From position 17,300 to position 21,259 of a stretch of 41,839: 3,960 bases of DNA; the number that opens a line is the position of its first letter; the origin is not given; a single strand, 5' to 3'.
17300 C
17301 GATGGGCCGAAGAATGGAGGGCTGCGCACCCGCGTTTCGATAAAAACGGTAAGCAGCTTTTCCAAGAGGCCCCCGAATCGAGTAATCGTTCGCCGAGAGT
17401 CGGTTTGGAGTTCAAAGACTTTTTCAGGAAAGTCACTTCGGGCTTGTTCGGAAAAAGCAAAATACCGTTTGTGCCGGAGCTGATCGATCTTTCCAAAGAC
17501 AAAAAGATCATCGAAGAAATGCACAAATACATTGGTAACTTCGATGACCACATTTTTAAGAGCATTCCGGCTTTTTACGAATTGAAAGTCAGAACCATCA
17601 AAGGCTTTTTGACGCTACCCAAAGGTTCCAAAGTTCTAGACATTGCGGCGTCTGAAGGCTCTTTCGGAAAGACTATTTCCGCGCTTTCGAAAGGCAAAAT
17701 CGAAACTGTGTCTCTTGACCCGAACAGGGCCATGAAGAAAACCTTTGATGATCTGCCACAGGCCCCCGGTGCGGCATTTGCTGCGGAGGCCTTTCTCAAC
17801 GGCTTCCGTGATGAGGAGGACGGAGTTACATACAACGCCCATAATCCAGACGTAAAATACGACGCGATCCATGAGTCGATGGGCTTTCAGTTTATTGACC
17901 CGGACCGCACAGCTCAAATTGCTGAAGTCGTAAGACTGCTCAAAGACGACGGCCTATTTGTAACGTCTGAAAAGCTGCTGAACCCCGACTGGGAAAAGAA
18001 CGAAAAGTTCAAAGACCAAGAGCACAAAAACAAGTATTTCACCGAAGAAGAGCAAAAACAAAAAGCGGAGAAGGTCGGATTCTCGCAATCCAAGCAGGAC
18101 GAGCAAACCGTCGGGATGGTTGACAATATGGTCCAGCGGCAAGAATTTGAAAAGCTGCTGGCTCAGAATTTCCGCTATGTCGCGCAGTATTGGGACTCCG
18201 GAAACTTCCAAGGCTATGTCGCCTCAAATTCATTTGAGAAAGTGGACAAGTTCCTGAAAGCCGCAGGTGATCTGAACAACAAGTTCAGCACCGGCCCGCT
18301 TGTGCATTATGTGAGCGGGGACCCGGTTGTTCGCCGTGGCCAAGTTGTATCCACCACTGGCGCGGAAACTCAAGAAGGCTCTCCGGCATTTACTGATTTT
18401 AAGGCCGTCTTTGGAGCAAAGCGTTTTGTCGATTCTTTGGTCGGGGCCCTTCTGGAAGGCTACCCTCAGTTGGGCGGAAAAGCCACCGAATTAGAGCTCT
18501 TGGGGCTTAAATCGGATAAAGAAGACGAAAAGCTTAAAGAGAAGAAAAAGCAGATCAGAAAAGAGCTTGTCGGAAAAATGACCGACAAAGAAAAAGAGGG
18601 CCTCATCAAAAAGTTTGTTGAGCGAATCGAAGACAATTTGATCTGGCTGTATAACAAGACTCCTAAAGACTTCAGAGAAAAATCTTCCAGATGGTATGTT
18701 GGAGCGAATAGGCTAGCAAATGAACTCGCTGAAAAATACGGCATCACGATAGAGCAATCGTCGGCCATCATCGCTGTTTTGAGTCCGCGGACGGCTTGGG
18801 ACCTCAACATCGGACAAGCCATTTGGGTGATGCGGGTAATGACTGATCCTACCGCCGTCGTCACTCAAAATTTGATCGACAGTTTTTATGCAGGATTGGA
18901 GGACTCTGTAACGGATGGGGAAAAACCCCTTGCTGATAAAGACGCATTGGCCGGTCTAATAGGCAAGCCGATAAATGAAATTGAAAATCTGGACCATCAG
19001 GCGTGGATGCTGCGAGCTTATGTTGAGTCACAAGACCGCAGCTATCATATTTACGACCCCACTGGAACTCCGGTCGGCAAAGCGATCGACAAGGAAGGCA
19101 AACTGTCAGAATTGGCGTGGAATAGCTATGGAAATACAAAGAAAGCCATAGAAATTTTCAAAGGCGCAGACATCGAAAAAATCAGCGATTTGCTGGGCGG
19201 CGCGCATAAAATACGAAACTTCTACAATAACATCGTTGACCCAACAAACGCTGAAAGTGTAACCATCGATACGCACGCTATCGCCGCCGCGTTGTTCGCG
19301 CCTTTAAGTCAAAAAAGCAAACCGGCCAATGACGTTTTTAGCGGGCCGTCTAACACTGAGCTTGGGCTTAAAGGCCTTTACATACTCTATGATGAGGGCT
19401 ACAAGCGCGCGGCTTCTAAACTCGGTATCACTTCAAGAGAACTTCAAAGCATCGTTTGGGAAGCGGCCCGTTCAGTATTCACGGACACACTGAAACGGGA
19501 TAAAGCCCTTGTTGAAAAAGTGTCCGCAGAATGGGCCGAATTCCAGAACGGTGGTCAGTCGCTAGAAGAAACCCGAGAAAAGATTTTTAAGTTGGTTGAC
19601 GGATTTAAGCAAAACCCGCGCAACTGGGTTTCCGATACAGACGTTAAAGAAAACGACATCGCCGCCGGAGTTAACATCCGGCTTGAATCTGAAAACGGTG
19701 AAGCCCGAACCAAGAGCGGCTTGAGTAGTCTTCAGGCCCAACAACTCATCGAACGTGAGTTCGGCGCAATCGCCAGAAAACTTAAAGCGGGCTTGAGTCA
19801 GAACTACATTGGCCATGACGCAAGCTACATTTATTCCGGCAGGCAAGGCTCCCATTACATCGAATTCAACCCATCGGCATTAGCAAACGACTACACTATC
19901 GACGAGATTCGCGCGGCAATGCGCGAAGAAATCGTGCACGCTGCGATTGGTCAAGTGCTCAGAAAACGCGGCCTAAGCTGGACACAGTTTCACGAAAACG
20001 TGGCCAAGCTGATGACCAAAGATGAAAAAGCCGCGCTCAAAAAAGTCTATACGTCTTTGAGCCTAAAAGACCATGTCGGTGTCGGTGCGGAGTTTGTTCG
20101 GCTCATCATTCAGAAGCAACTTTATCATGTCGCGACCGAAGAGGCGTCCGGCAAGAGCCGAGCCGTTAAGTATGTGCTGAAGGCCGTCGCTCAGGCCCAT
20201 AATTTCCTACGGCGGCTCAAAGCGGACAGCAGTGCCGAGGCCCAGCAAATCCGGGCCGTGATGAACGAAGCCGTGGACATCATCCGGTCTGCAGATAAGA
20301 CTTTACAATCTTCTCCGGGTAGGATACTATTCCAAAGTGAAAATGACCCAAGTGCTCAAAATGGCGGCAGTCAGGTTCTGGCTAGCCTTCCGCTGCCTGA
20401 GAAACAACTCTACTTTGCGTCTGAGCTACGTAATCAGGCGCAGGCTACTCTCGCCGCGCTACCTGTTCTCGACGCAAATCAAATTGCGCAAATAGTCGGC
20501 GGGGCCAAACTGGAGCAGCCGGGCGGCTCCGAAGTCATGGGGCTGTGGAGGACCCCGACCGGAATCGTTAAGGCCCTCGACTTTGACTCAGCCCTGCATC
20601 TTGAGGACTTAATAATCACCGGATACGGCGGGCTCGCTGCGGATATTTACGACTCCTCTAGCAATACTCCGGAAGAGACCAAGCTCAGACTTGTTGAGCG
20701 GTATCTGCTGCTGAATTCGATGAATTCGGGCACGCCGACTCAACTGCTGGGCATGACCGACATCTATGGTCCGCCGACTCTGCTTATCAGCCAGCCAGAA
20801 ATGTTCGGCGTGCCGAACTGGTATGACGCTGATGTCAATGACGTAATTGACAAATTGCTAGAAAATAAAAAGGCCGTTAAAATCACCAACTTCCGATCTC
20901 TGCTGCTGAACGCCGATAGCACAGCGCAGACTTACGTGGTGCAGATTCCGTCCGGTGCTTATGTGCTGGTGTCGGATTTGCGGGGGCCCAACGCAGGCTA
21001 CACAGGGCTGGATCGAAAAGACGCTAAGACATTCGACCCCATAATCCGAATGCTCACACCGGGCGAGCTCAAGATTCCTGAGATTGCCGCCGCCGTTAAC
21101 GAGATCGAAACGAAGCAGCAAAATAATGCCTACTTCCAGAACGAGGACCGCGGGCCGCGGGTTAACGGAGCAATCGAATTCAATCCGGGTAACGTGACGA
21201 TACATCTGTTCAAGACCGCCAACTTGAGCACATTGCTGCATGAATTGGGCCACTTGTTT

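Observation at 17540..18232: Full-length CmoA-like (carboxy-SAM synthase-like) domain embedded in the giant virion protein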

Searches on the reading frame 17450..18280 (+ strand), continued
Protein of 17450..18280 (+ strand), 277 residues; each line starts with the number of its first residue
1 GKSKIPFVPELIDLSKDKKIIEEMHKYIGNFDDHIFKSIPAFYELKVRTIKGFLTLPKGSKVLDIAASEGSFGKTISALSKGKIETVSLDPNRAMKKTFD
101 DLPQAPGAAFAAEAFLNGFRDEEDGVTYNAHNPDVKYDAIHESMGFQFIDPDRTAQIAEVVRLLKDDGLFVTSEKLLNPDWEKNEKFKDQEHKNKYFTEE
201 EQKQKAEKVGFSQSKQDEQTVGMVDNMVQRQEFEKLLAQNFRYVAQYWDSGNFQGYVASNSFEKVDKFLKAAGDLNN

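Call 69: search_protein_families(library=ncbifam, alignment_id=A2, max_evalue=0.01)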
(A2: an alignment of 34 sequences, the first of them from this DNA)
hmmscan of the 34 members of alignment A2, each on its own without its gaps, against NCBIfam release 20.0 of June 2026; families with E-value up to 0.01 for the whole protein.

A. member 1, seq(246 aa): 3 families
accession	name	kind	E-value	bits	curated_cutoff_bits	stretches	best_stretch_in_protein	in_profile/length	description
TIGR00740.1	TIGR00740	equivalog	0.00088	19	193.3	1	11-186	24-195/239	carboxy-S-adenosyl-L-methionine synthase CmoA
NF045667.1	MTase_DVU1556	equivalog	0.001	18.6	155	0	132-201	98-169/213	DVU_1556 family methyltransferase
TIGR02072.1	BioC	equivalog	0.0024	17.7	184.95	1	114-202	94-181/244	malonyl-ACP O-methyltransferase BioC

B. families by the number of members that match (of 34 scanned): 29 families (the first 25 are shown)
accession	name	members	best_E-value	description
TIGR00740.1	TIGR00740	26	1.2e-10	carboxy-S-adenosyl-L-methionine synthase CmoA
NF043040.1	corrin_prot_MT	20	1.1e-08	corrinoid protein-associated methyltransferase CpaM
NF041537.1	ArsM_AhpD_UU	9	5.9e-07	arsenite methyltransferase/AhpD domain selenoprotein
TIGR02072.1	BioC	8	4.4e-07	malonyl-ACP O-methyltransferase BioC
NF045667.1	MTase_DVU1556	4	0.00015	DVU_1556 family methyltransferase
TIGR00438.1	rrmJ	3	1.3e-05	23S rRNA (uridine(2552)-2'-O)-methyltransferase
NF011995.0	PRK15451.1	3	0.00013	carboxy-S-adenosyl-L-methionine synthase CmoA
NF001240.0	PRK00216.1-1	3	0.0011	bifunctional demethylmenaquinone methyltransferase/2-methoxy-6-polyprenyl-1,4-benzoquinol methylase UbiE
TIGR01934.1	MenG_MenH_UbiE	2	1.4e-05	ubiquinone/menaquinone biosynthesis methyltransferase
NF041536.1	ArsM_DUF2284_UU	2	7.2e-05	arsenite methyltransferase/DUF2284 domain selenoprotein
NF047649.1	MTase_UXPK_star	2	0.00033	methyltransferase/UXPK-star double selenoprotein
NF001242.0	PRK00216.1-3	2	0.0011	bifunctional demethylmenaquinone methyltransferase/2-methoxy-6-polyprenyl-1,4-benzoquinol methylase UbiE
NF040539.1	AST_met_ArsM_2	2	0.0022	putative arsinothricin biosynthesis methyltransferase ArsM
NF050150.1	RiPP_MTase_ApyS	2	0.0035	RiPP biosynthesis methyltransferase ApyS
NF001790.0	PRK00517.3-3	1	0.00011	50S ribosomal protein L11 methyltransferase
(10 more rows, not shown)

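Call 70: find_encoding_contigs(protein=P0002, flank=6000, max_places=3)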
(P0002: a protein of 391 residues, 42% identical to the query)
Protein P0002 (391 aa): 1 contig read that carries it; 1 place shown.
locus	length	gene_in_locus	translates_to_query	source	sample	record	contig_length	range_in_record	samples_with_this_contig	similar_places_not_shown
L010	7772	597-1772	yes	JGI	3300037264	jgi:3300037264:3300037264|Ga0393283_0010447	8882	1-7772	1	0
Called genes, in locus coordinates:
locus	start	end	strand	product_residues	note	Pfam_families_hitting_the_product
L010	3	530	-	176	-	?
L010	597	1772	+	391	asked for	PF08241:Methyltransf_11 (faint), PF13489:Methyltransf_23, PF08242:Methyltransf_12 (weak), PF13649:Methyltransf_25 (faint)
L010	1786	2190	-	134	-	-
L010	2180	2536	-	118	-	-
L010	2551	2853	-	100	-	-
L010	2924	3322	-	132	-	-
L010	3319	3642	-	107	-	-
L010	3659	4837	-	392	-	-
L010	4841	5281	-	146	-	-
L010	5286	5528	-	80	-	-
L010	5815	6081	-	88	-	-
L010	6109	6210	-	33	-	-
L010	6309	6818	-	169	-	PF04664:OGFr_N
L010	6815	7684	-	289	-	-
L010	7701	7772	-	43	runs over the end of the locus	-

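Call 71: find_encoding_contigs(protein=P0004, flank=6000, max_places=3)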
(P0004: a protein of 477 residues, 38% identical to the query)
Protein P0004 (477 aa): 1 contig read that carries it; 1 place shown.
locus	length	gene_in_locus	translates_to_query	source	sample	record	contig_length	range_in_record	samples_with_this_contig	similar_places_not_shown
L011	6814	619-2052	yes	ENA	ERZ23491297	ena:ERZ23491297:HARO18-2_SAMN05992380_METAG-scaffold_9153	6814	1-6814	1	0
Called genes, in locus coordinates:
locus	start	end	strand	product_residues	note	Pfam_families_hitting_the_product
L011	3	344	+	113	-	?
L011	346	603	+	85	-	-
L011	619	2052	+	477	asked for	-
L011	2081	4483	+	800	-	-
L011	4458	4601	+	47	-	-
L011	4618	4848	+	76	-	-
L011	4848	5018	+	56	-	-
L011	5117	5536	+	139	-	PF11351:GTA_holin_3TM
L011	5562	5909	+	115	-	-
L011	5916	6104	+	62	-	-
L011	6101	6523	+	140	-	PF00166:Cpn10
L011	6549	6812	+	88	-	?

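Call 75: find_related_loci(query=A2, collection=genome_contigs, flank=3000)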
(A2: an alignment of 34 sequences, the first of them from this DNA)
Query A2 (246 aa) in genome_contigs; peptide patterns used: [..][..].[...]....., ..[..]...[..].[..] (x = any residue, [..] = any of these).
34 stretches matched a pattern; 3 encode a relative of the query (tblastn E <= 1e-3); 3 distinct loci.
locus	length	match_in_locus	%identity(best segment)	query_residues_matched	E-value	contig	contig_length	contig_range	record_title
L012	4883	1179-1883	40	2-246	4e-46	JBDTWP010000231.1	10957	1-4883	MAG: Ferruginibacter sp. isolate cluster3_bin.95 NODE_26737_length_10957_cov_6.398000, whole genome shotgun sequence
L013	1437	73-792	40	1-245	8e-46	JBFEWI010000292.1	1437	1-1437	MAG: Sulfurovum sp. isolate Mix_mud08.2021.06.58 k141_583871_length_1437_cov_39.8194, whole genome shotgun sequence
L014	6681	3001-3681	39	7-242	1e-44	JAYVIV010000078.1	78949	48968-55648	MAG: Arcicella sp. isolate GL51_Up_metabinner_4 GL51_Up_metabinner_4_77, whole genome shotgun sequence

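Call 76: find_related_loci(query=A2, collection=viral_contigs, flank=10000)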
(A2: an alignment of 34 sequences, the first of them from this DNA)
Query A2 (246 aa) in viral_contigs; peptide patterns used: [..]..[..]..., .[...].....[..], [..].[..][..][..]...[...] (x = any residue, [..] = any of these).
220 stretches matched a pattern; 137 encode a relative of the query (tblastn E <= 1e-3); the best 80 are kept; 80 distinct loci.
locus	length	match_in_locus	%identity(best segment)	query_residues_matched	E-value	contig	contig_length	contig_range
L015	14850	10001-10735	55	1-246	1e-82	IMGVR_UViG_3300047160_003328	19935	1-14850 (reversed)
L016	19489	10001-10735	53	1-246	8e-82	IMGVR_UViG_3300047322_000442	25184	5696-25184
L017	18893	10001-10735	53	1-246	8e-82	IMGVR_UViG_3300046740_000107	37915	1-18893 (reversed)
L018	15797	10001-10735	53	1-246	7e-82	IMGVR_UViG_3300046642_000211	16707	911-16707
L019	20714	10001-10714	54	4-242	4e-78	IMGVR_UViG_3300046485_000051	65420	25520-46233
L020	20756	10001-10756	45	7-246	2e-63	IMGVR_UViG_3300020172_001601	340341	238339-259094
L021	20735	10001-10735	44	3-246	7e-60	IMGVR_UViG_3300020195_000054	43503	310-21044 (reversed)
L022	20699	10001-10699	44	7-246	6e-58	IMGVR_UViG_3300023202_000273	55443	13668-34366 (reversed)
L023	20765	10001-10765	41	4-242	4e-56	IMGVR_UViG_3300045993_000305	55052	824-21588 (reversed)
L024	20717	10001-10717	45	2-246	2e-55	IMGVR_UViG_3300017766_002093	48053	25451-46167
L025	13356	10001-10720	43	4-246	3e-55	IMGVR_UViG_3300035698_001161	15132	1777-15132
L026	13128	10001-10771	45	3-242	2e-55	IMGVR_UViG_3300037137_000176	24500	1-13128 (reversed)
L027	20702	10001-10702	44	2-242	3e-55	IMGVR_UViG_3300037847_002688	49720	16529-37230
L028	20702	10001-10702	45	2-242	6e-55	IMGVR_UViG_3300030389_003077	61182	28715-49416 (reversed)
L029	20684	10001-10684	44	10-245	1e-54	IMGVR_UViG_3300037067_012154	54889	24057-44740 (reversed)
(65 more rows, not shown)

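Call 81: fold_search(model_id=the predicted structure, library=viral)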
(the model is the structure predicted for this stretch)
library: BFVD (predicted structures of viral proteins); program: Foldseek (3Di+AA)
matches with E <= 10: 1450; with E <= 0.001: 266
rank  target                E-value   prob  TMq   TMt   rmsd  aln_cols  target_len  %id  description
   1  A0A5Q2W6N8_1          6.7e-11  1.00  0.59  0.10   1.4       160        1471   36  (no name in the UniProt tables at hand)
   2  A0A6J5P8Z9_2          6.0e-10  1.00  0.47  0.08   2.0       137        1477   37  ART-PolyVal-like domain-containing protein [uncultured Caudovirales phage]
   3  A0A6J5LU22            7.8e-10  1.00  0.64  0.34   5.7       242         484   18  AdoMet_MTases domain containing protein [uncultured Caudovirales phage]
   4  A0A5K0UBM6            4.3e-08  1.00  0.55  0.22   7.7       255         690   10  Type III polyketide synthase [Yasminevirus sp. GU-2018]
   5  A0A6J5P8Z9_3          6.3e-08  1.00  0.41  0.07   2.0       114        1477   38  ART-PolyVal-like domain-containing protein [uncultured Caudovirales phage]
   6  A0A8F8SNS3            8.1e-08  1.00  0.43  0.40   7.9       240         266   10  (no name in the UniProt tables at hand)
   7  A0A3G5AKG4            1.0e-07  1.00  0.51  0.24   6.0       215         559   13  Class I SAM-dependent methyltransferase [Sylvanvirus sp.]
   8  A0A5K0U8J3            1.6e-07  1.00  0.45  0.37   6.4       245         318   15  Class I SAM-dependent methyltransferase [Yasminevirus sp. GU-2018]
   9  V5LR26                2.8e-07  1.00  0.53  0.53   5.5       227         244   11  (no name in the UniProt tables at hand)
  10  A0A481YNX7            3.6e-07  1.00  0.47  0.42   6.0       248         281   10  SAM dependent methyltransferase [Pithovirus LCDPAC02]
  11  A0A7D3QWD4            3.9e-07  1.00  0.52  0.27   4.2       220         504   17  3-deoxy-8-phosphooctulonate synthase [Fadolivirus FV1/VV64]
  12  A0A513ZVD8            3.9e-07  1.00  0.47  0.21  10.2       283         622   13  Methyltransferase [Fusarium redolens polymycovirus 1]
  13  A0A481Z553            5.0e-07  1.00  0.45  0.30  11.4       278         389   14  Mycolic acid cyclopropane synthetase [Pithovirus LCPAC201]
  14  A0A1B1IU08            5.3e-07  1.00  0.50  0.56   5.3       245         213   13  (no name in the UniProt tables at hand)
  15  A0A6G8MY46            9.9e-07  1.00  0.37  0.33  11.6       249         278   14  Cyclopropane-fatty-acyl-phospholipid synthase-like protein [Cedratvirus kamchatka]
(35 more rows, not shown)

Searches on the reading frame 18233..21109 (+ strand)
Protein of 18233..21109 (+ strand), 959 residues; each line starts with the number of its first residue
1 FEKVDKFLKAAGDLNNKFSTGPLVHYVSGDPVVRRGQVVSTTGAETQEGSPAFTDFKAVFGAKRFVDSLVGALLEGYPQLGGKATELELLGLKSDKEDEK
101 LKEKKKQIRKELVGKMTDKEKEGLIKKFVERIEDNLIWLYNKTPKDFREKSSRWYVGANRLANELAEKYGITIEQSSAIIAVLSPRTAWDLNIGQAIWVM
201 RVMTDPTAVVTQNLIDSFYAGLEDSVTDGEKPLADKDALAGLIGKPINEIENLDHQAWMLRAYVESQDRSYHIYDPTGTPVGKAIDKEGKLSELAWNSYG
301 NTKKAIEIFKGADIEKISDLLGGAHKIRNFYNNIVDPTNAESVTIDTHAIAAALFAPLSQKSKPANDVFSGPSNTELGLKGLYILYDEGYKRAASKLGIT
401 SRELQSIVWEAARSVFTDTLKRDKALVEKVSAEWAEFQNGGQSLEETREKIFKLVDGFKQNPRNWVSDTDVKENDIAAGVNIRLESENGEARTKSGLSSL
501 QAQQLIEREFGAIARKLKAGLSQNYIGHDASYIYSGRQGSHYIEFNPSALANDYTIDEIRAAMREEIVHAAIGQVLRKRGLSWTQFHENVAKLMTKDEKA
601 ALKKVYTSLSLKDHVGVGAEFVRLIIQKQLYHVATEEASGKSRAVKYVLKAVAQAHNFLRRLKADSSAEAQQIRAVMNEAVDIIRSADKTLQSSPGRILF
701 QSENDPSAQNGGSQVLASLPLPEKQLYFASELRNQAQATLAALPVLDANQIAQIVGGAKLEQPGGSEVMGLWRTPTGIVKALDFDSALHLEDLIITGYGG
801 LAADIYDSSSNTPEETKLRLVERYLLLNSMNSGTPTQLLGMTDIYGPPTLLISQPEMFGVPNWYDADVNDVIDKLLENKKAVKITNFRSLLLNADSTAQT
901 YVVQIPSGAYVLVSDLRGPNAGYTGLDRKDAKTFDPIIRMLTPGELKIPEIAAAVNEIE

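Call 73: search_solved_structures(query=window:18233-21109:+, max_evalue=1)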
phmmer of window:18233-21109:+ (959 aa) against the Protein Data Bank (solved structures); distinct sequences matched with E-value up to 1: 0.

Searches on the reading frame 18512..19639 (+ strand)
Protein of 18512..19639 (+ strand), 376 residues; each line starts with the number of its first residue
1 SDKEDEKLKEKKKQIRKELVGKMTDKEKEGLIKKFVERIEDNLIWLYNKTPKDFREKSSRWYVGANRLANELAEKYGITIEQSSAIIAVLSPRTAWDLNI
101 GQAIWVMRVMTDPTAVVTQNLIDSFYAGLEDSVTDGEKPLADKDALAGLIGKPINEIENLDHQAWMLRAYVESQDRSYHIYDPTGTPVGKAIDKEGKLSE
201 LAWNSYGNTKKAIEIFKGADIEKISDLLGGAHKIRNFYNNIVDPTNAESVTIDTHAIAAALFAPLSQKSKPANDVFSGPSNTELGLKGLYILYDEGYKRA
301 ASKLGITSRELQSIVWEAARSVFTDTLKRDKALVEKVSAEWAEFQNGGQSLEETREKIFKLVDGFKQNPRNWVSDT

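Call 86: search_solved_structures(query=A3, max_evalue=1)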
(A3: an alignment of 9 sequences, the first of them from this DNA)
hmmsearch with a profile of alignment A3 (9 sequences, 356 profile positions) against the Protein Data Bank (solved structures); distinct sequences matched with E-value up to 1: 1.
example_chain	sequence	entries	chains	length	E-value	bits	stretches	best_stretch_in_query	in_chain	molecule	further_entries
3cqh_A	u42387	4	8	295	0.08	15.2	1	153-212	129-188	L-ribulose-5-phosphate 3-epimerase ulaE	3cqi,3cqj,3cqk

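Call 92: predict_structure(alignment_id=A3)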
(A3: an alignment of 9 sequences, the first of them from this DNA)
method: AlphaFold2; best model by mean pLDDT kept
length: 376 residues; sequences in the alignment: 9
mean_pLDDT: 77.9   pTM: 0.75
mean pLDDT of the five models: 77.9, 77.3, 76.4, 73.1, 72.6
residues with pLDDT >= 90: 106; 70-90: 180; 50-70: 41; < 50: 49
segments of 3 or more residues with pLDDT < 50: 1-4, 13-19, 134-137, 230-247, 279-286, 369-376
pLDDT, mean of each block of 10 residues (from residue 1): 50 50 71 90 96 83 78 91 82 72 93 91 80 52 82 93 90 87 83 87 80 87 66 42 50 79 83 66 52 87 89 86 85 93 93 95 73 40
secondary structure, 60 per line:
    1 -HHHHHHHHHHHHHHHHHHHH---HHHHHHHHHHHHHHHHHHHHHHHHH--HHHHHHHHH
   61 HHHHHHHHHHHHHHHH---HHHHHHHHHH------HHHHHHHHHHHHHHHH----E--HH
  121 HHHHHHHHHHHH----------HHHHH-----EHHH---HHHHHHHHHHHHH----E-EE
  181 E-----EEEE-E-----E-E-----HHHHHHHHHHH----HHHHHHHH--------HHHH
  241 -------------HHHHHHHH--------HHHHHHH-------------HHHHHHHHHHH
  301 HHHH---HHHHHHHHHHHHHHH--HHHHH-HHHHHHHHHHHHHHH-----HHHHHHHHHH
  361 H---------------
elements in order: H2-21 H25-49 H52-76 H80-89 H96-111 H119-132 H143-147 H160-172 E179-181 E187-190 H206-216 H221-228 H237-240 H254-261 H270-276 H290-304 H308-322 H325-329 H331-345 H351-361

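Call 94: fold_search(model_id=the predicted structure, library=pdb)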
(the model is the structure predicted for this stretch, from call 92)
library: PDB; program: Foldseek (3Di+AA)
matches with E <= 10: 298; with E <= 0.001: 0
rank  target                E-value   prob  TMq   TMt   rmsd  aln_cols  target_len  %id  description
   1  1yyq_A                6.2e-02  0.20  0.15  0.16  19.0       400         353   12  Y305F Trichodiene Synthase complexed with pyrophosphate (released 2005-03-29)
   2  1yj4_A                7.3e-02  0.21  0.15  0.15  18.6       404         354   10  Y305F Trichodiene Synthase (released 2005-03-29)
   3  2ps5_A                8.4e-02  0.20  0.15  0.15  19.0       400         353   12  N225D Trichodiene Synthase: Complex With Mg and Pyrophosphate (released 2007-12-18)
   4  2ael_A                1.1e-01  0.16  0.16  0.16  16.8       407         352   12  R304K Trichodiene Synthase: Complex With Mg, Pyrophosphate, and (4R)-7-Azabisabolene (released 2005-10-04)
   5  1jfa_B                1.4e-01  0.15  0.14  0.15  18.6       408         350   10  Trichodiene Synthase from Fusarium Sporotrichioides (released 2001-11-30)
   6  2ps7_A                1.5e-01  0.15  0.15  0.15  18.6       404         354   11  Y295F trichodiene synthase (released 2007-12-18)
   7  1jfa_A                1.8e-01  0.16  0.16  0.16  18.2       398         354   11  Trichodiene Synthase from Fusarium Sporotrichioides (released 2001-11-30)
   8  2q9y_A                1.8e-01  0.14  0.15  0.15  19.3       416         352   10  Trichodiene synthase: Complex with Mg, inorganic pyrophosphate, and benzyl triethyl ammonium cation (released 2008-04-22)
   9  1kiy_A                1.8e-01  0.14  0.15  0.15  17.6       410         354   10  D100E trichodiene synthase (released 2002-03-13)
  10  2ps4_A                2.2e-01  0.14  0.15  0.15  18.5       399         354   10  N225D trichodiene synthase (released 2007-12-18)
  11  5xar_C                3.2e-01  0.09  0.14  0.13  26.7       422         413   12  Structural insights into the elevator-like mechanism of the sodium/citrate symporter CitS (released 2017-06-14)
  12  1yj4_B                3.4e-01  0.12  0.16  0.16  18.0       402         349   11  Y305F Trichodiene Synthase (released 2005-03-29)
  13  1yyr_B                3.5e-01  0.13  0.15  0.16  20.0       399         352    9  Y305F Trichodiene Synthase: Complex With Mg, Pyrophosphate, and (4R)-7-azabisabolene (released 2005-03-29)
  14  2aek_A                3.5e-01  0.10  0.15  0.15  19.9       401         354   11  R304K trichodiene synthase (released 2005-10-04)
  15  5xar_A                3.5e-01  0.09  0.14  0.13  26.2       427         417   11  Structural insights into the elevator-like mechanism of the sodium/citrate symporter CitS (released 2017-06-14)
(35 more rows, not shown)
